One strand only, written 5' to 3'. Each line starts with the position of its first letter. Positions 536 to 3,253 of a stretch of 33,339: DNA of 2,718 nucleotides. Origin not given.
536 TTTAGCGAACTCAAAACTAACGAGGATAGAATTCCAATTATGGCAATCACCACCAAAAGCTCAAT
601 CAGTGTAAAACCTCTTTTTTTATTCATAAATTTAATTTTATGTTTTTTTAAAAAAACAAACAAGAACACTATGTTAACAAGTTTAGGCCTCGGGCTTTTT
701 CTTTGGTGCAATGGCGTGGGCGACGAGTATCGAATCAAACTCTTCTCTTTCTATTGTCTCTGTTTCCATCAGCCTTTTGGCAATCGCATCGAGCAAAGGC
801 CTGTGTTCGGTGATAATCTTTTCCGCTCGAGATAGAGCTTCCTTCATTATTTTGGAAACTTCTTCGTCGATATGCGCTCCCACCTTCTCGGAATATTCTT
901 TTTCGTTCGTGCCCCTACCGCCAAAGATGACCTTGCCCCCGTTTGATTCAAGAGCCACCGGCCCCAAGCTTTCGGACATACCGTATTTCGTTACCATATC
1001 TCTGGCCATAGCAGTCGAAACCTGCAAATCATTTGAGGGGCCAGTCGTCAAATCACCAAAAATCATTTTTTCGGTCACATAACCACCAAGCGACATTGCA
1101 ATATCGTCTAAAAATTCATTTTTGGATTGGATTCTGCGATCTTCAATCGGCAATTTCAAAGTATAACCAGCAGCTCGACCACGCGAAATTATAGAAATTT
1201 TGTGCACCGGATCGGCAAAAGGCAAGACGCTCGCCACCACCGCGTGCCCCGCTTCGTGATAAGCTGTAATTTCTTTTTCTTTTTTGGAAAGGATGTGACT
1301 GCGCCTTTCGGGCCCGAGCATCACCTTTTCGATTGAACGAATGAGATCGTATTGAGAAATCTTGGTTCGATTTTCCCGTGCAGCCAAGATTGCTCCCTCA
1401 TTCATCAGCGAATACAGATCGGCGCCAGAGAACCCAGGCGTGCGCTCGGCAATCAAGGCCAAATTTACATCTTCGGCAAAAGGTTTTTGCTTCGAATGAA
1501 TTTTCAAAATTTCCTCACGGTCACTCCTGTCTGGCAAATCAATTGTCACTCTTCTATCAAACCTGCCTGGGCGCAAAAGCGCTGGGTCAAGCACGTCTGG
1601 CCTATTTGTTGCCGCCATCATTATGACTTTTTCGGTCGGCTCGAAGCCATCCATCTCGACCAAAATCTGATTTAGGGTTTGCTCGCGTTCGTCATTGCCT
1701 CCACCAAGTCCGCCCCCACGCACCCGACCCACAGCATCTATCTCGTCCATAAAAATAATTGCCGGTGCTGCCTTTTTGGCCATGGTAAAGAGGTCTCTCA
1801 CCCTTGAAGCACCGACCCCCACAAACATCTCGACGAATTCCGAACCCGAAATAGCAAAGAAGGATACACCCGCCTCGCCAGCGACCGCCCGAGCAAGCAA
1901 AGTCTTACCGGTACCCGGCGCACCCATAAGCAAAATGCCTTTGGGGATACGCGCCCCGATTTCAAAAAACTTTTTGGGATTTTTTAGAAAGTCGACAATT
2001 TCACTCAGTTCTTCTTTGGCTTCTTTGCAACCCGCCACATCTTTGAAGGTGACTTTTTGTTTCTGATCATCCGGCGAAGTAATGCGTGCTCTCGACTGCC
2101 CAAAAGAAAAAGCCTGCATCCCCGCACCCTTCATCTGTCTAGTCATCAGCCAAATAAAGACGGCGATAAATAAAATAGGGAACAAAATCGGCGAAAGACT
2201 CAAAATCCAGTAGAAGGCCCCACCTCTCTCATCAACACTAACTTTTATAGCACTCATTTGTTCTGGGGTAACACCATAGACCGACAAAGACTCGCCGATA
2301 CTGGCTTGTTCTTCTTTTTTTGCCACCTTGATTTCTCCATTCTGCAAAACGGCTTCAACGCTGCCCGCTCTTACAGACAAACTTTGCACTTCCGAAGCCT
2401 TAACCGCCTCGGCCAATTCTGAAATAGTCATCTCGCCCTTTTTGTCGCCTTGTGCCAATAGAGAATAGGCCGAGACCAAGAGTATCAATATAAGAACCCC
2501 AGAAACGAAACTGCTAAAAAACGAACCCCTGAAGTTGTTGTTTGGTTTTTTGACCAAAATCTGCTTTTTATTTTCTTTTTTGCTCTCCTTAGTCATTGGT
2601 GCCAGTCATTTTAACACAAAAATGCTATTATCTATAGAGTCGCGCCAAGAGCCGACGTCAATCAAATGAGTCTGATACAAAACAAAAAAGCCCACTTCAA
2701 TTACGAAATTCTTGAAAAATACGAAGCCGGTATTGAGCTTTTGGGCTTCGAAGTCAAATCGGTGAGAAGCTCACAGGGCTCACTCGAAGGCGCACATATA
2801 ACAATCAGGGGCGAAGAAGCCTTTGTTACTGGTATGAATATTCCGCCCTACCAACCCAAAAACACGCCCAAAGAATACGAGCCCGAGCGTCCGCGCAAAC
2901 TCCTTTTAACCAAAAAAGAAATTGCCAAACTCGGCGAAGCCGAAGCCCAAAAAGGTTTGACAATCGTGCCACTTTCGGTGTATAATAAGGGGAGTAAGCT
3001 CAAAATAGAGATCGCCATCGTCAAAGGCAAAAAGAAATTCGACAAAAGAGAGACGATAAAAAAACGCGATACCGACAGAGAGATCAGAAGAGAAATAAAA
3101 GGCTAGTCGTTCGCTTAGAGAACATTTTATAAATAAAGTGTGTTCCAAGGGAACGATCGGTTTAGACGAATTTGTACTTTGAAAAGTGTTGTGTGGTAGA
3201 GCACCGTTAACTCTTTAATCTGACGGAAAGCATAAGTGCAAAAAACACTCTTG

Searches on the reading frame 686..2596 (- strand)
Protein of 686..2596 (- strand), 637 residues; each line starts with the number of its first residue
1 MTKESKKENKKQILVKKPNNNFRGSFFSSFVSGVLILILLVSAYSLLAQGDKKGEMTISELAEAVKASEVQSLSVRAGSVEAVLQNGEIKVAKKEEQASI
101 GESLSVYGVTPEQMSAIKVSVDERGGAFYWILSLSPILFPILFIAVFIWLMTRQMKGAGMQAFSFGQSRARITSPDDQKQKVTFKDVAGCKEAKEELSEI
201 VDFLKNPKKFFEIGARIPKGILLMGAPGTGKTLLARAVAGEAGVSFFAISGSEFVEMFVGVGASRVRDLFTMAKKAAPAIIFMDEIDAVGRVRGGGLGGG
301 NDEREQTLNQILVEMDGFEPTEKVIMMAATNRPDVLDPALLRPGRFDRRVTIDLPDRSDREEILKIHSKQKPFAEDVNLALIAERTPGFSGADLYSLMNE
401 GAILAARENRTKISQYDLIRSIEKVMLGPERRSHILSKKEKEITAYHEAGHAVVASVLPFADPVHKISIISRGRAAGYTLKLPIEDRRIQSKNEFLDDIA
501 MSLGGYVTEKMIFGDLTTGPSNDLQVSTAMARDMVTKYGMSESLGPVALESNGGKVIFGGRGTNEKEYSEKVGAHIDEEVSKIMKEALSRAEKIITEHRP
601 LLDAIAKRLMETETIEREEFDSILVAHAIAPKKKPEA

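Call 81: find_homologous_proteins(query=window:686-2596:-, max_evalue=1e-100)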
Query window:686-2596:- (637 aa): 8000 proteins with E <= 1e-100 among 8000 candidates; the best 120 are listed.
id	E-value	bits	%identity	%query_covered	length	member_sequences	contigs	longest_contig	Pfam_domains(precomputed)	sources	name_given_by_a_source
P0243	0.0e+0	1375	100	100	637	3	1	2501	PF00004.36,PF17862.8,PF01434.25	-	-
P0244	0.0e+0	1345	100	64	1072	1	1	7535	PF14528.12,PF00004.36,PF17862.8,PF01434.25,PF14890.12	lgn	-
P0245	0.0e+0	1239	89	98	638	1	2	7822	PF06480.21,PF00004.36,PF17862.8,PF01434.25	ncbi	-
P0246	0.0e+0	1229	88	98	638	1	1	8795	PF06480.21,PF00004.36,PF17862.8,PF01434.25,PF07728.21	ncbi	-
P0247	0.0e+0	1191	85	100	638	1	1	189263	PF00004.36,PF17862.8,PF01434.25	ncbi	-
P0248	0.0e+0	1184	85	98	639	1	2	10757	PF23902.1,PF06480.21,PF00004.36,PF17862.8,PF01434.25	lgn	-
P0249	0.0e+0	1184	85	98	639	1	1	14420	PF23902.1,PF06480.21,PF00004.36,PF17862.8,PF01434.25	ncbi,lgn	-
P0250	0.0e+0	1166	83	100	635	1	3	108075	PF00004.36,PF17862.8,PF01434.25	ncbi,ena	ncbi:MAG: ATP-dependent zinc metalloprotease FtsH [Patescibacteria group bacterium]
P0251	0.0e+0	1138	81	100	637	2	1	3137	PF00004.36,PF17862.8,PF01434.25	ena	-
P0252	0.0e+0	1132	81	100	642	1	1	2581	PF06480.21,PF00004.36,PF17862.8,PF01434.25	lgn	-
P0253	0.0e+0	1132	80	100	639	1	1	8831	PF06480.21,PF00004.36,PF17862.8,PF01434.25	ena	-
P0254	0.0e+0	1131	80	100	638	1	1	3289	PF06480.21,PF00004.36,PF17862.8,PF01434.25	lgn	-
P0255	0.0e+0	1129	81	100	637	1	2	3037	PF00004.36,PF17862.8,PF01434.25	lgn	-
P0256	0.0e+0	1128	80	100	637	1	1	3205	PF00004.36,PF17862.8,PF01434.25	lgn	-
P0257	0.0e+0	1126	80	100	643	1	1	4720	PF00004.36,PF17862.8,PF01434.25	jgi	jgi:cell division protease FtsH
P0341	0.0e+0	1091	88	63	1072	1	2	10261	PF06480.21,PF14528.12,PF00004.36,PF17862.8,PF01434.25,PF14890.12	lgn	-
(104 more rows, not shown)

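Call 82: find_encoding_contigs(protein=P0244, flank=6000, max_places=4)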
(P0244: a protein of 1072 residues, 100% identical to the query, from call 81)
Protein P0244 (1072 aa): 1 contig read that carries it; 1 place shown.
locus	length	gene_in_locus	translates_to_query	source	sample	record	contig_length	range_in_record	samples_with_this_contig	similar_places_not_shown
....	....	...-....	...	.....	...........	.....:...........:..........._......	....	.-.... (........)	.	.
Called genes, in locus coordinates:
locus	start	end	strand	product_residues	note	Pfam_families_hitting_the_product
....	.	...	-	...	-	?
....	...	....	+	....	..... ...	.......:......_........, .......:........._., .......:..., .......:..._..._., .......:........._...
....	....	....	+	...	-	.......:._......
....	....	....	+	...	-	-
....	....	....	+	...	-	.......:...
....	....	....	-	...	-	?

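Call 83: find_encoding_contigs(protein=P0246, flank=6000, max_places=4)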
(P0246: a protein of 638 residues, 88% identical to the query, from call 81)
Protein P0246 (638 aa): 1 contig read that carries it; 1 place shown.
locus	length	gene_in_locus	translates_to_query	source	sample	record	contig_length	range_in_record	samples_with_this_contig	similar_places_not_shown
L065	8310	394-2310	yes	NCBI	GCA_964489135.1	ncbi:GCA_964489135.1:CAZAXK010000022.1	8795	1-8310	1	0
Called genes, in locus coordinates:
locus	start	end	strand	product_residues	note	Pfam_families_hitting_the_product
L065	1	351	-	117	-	?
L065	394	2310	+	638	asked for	PF06480:FtsH_ext (faint), PF07728:AAA_5 (faint), PF00004:AAA, PF17862:AAA_lid_3, PF01434:Peptidase_M41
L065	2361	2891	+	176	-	PF07963:N_methyl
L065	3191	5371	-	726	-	PF17191:RecG_wedge, PF01336:tRNA_anti-codon, PF00270:DEAD, PF04851:ResIII, PF00271:Helicase_C, PF19833:RecG_dom3_C (weak)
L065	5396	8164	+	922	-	PF13385:Laminin_G_3, PF13229:Beta_helix, PF01471:PG_binding_1 (weak)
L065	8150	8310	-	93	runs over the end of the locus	-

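Call 84: find_encoding_contigs(protein=P0341, flank=6000, max_places=4)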
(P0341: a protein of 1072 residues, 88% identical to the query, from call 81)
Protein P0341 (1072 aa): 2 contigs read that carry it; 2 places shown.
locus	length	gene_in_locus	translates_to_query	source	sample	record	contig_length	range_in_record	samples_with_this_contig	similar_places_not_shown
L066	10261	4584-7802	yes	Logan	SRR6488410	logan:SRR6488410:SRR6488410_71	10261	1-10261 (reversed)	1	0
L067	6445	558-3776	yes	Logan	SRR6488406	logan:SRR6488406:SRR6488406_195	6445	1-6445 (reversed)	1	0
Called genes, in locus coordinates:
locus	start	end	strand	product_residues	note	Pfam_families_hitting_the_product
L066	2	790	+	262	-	?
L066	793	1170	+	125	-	-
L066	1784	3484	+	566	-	PF00239:Resolvase, PF07508:Recombinase (faint), PF13408:Zn_ribbon_recom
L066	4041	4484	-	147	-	PF01668:SmpB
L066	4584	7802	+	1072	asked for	PF06480:FtsH_ext (weak), PF14890:Intein_splicing, PF14528:LAGLIDADG_3, PF00004:AAA, PF17862:AAA_lid_3, PF01434:Peptidase_M41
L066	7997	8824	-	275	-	-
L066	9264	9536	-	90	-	PF00216:Bac_DNA_binding, PF18291:HU-HIG (weak)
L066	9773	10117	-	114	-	PF00453:Ribosomal_L20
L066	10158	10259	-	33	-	?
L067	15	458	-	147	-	PF01668:SmpB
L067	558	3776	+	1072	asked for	PF06480:FtsH_ext (weak), PF14890:Intein_splicing, PF14528:LAGLIDADG_3, PF00004:AAA, PF17862:AAA_lid_3, PF01434:Peptidase_M41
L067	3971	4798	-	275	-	-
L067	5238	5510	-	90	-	PF00216:Bac_DNA_binding, PF18291:HU-HIG (weak)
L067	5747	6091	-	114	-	PF00453:Ribosomal_L20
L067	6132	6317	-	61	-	PF01632:Ribosomal_L35p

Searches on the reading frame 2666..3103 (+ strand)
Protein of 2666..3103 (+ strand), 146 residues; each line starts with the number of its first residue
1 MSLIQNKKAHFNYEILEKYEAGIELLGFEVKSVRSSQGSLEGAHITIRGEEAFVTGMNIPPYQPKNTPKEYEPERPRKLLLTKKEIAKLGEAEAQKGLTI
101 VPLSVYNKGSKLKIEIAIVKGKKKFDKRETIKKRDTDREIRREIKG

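Call 40: find_homologous_proteins(query=window:2666-3103:+, max_evalue=1e-30)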
Query window:2666-3103:+ (146 aa): 6665 proteins with E <= 1e-30 among 8000 candidates; the best 120 are listed.
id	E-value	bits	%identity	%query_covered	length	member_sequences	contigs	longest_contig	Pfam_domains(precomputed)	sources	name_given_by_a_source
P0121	1.2e-86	305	100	100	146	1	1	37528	PF01668.24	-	-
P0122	1.1e-77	276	90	99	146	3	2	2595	PF01668.24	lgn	-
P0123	3.1e-72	259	81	99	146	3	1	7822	PF01668.24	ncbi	-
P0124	3.5e-70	252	83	97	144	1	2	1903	PF01668.24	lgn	-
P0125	7.8e-70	251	82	99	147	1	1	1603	PF01668.24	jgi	jgi:SsrA-binding protein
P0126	1.0e-69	251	80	98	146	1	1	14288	PF01668.24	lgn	-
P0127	1.6e-69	250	79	100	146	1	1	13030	PF01668.24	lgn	-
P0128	1.9e-69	250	80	99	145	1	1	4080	PF01668.24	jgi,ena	-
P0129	2.4e-69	249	80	97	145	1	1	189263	PF01668.24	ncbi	-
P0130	2.5e-69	249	80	99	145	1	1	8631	PF01668.24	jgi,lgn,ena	-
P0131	4.8e-69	248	79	99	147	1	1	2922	PF01668.24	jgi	jgi:SsrA-binding protein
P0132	5.5e-69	248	81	99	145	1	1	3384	PF01668.24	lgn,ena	-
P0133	9.2e-69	247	81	99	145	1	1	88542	PF01668.24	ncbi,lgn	-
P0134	9.8e-69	247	79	98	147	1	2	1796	PF01668.24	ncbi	-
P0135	1.2e-68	247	79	98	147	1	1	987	PF01668.24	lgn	-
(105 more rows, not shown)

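Call 41: find_encoding_contigs(protein=P0122, flank=5000, max_places=4)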
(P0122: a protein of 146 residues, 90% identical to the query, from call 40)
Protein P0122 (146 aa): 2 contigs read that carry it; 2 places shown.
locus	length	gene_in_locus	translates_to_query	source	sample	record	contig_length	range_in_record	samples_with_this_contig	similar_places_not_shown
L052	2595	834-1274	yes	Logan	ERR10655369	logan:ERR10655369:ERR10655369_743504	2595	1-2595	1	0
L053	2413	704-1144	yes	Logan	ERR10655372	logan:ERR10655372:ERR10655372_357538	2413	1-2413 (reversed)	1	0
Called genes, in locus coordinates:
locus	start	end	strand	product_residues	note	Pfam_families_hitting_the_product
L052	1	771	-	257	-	?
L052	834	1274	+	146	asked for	PF01668:SmpB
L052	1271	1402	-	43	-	-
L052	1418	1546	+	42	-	-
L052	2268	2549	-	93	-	-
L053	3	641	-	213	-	?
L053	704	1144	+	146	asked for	PF01668:SmpB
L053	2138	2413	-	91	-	?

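Call 42: find_encoding_contigs(protein=P0123, flank=5000, max_places=3)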
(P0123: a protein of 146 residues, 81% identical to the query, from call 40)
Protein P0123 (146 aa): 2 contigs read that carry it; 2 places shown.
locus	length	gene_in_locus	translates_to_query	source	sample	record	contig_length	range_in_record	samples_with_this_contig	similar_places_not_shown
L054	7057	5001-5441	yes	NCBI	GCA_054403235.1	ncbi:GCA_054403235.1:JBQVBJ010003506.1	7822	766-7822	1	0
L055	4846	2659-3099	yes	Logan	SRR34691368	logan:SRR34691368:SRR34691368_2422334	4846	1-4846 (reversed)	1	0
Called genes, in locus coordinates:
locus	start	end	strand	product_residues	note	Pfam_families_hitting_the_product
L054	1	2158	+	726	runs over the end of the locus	PF17191:RecG_wedge, PF01336:tRNA_anti-codon, PF00270:DEAD, PF04851:ResIII, PF00271:Helicase_C, PF19833:RecG_dom3_C (weak)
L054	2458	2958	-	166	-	PF07963:N_methyl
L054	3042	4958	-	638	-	PF06480:FtsH_ext (faint), PF00004:AAA, PF17862:AAA_lid_3, PF01434:Peptidase_M41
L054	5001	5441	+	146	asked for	PF01668:SmpB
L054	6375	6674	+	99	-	-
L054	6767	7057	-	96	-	?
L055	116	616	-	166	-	PF07963:N_methyl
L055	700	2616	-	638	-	PF06480:FtsH_ext (faint), PF00004:AAA, PF17862:AAA_lid_3, PF01434:Peptidase_M41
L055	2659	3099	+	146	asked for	PF01668:SmpB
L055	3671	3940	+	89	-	-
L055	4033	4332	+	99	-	-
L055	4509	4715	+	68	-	-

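Call 43: find_encoding_contigs(protein=P0124, flank=5000, max_places=3)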
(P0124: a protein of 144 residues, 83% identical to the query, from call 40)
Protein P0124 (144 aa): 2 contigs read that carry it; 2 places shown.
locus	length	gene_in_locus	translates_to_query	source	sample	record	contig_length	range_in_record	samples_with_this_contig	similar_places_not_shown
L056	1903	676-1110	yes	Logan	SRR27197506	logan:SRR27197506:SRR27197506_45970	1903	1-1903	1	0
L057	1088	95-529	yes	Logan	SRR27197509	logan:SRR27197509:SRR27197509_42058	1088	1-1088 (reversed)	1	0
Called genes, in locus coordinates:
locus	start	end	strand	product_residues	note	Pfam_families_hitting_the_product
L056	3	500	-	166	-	?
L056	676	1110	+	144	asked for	PF01668:SmpB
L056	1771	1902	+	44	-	?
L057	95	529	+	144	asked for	PF01668:SmpB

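Call 54: list_cluster_members(proteins=[P0122, P0121, P0124, P0125])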
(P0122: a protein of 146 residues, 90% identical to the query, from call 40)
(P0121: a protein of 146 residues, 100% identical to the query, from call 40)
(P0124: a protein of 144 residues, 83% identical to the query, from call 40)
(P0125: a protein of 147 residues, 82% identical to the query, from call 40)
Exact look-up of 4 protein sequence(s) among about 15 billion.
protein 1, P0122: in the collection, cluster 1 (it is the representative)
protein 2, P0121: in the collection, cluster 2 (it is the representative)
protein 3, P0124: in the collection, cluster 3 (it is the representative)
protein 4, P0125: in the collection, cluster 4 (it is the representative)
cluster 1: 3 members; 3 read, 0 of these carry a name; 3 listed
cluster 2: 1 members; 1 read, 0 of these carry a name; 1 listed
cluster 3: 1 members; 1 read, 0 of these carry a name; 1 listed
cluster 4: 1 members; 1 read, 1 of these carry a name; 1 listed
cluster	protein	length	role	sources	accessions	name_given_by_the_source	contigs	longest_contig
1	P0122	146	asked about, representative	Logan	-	-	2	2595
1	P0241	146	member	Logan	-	-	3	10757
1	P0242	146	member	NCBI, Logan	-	-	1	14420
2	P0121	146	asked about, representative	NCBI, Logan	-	-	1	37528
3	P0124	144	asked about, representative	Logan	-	-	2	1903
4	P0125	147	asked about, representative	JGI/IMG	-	SsrA-binding protein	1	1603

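Call 55: find_encoding_contigs(protein=P0241, flank=4000, max_places=5)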
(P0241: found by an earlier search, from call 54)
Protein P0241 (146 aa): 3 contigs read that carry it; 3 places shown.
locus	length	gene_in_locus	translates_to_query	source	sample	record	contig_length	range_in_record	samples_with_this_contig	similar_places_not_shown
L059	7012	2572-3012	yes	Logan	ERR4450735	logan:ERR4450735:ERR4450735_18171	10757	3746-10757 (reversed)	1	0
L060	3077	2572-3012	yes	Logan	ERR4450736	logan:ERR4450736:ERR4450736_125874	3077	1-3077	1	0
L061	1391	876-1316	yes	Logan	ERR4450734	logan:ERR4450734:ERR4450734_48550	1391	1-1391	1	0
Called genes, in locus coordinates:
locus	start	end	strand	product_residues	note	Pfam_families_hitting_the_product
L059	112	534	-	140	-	PF07963:N_methyl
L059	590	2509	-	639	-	PF06480:FtsH_ext (weak), PF00004:AAA, PF23902:AAA_lid_PRS2_C (faint), PF17862:AAA_lid_3, PF01434:Peptidase_M41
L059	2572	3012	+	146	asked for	PF01668:SmpB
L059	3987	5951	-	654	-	PF00580:UvrD-helicase, PF13245:AAA_19, PF13604:AAA_30 (faint), PF01443:Viral_helicase1 (faint), PF13087:AAA_12 (faint), PF13361:UvrD_C, PF13538:UvrD_C_2 (weak)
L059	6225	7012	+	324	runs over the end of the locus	PF23446:LysM1_NFP_LYK (faint), PF01476:LysM, PF23473:LysM3_LYK4_5 (weak), PF01476:LysM, PF01551:Peptidase_M23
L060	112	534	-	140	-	PF07963:N_methyl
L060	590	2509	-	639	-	PF06480:FtsH_ext (weak), PF00004:AAA, PF23902:AAA_lid_PRS2_C (faint), PF17862:AAA_lid_3, PF01434:Peptidase_M41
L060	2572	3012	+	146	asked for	PF01668:SmpB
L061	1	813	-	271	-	?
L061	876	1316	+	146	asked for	PF01668:SmpB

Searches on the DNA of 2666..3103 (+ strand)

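Call 49: search_rna_families(sources=[L058, L052], threshold=gathering)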
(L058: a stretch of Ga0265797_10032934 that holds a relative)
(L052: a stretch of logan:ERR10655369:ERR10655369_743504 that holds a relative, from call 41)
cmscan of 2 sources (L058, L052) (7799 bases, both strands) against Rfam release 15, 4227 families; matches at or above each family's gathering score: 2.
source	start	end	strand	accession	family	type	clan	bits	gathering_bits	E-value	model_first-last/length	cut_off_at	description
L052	1381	1789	+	RF00023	tmRNA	Gene;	CL00001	77.7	47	2.2e-29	1-374/374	no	transfer-messenger RNA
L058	3244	3337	+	RF00169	Bacteria_small_SRP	Gene;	CL00003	56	40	1.7e-10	1-97/97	no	Bacterial small signal recognition particle RNA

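Call 58: search_rna_families(source=L059, start=3500, end=4000, threshold=evalue, max_evalue=10, show_alignments=3)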
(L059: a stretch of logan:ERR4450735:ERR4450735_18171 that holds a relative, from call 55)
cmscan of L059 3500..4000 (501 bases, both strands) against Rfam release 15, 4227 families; matches with E-value up to 10: 4.
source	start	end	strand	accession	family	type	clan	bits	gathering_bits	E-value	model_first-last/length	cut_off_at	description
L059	3911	4000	-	RF00121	MicC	Gene; sRNA;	-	21.6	90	0.81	22-123/123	5'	MicC RNA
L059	3921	3993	-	RF01394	isrK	Gene; sRNA;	-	16.3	50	0.39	1-77/77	no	isrK Hfq binding RNA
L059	3891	3977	-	RF00007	U12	Gene; snRNA; splicing;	CL00006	15.8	53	0.9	74-151/151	no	U12 minor spliceosomal RNA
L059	3923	4000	+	RF02032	GOLLD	Gene;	-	10.7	150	1.8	1-111/416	3'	Giant, ornate, lake- and Lactobacillales-derived (GOLLD) RNA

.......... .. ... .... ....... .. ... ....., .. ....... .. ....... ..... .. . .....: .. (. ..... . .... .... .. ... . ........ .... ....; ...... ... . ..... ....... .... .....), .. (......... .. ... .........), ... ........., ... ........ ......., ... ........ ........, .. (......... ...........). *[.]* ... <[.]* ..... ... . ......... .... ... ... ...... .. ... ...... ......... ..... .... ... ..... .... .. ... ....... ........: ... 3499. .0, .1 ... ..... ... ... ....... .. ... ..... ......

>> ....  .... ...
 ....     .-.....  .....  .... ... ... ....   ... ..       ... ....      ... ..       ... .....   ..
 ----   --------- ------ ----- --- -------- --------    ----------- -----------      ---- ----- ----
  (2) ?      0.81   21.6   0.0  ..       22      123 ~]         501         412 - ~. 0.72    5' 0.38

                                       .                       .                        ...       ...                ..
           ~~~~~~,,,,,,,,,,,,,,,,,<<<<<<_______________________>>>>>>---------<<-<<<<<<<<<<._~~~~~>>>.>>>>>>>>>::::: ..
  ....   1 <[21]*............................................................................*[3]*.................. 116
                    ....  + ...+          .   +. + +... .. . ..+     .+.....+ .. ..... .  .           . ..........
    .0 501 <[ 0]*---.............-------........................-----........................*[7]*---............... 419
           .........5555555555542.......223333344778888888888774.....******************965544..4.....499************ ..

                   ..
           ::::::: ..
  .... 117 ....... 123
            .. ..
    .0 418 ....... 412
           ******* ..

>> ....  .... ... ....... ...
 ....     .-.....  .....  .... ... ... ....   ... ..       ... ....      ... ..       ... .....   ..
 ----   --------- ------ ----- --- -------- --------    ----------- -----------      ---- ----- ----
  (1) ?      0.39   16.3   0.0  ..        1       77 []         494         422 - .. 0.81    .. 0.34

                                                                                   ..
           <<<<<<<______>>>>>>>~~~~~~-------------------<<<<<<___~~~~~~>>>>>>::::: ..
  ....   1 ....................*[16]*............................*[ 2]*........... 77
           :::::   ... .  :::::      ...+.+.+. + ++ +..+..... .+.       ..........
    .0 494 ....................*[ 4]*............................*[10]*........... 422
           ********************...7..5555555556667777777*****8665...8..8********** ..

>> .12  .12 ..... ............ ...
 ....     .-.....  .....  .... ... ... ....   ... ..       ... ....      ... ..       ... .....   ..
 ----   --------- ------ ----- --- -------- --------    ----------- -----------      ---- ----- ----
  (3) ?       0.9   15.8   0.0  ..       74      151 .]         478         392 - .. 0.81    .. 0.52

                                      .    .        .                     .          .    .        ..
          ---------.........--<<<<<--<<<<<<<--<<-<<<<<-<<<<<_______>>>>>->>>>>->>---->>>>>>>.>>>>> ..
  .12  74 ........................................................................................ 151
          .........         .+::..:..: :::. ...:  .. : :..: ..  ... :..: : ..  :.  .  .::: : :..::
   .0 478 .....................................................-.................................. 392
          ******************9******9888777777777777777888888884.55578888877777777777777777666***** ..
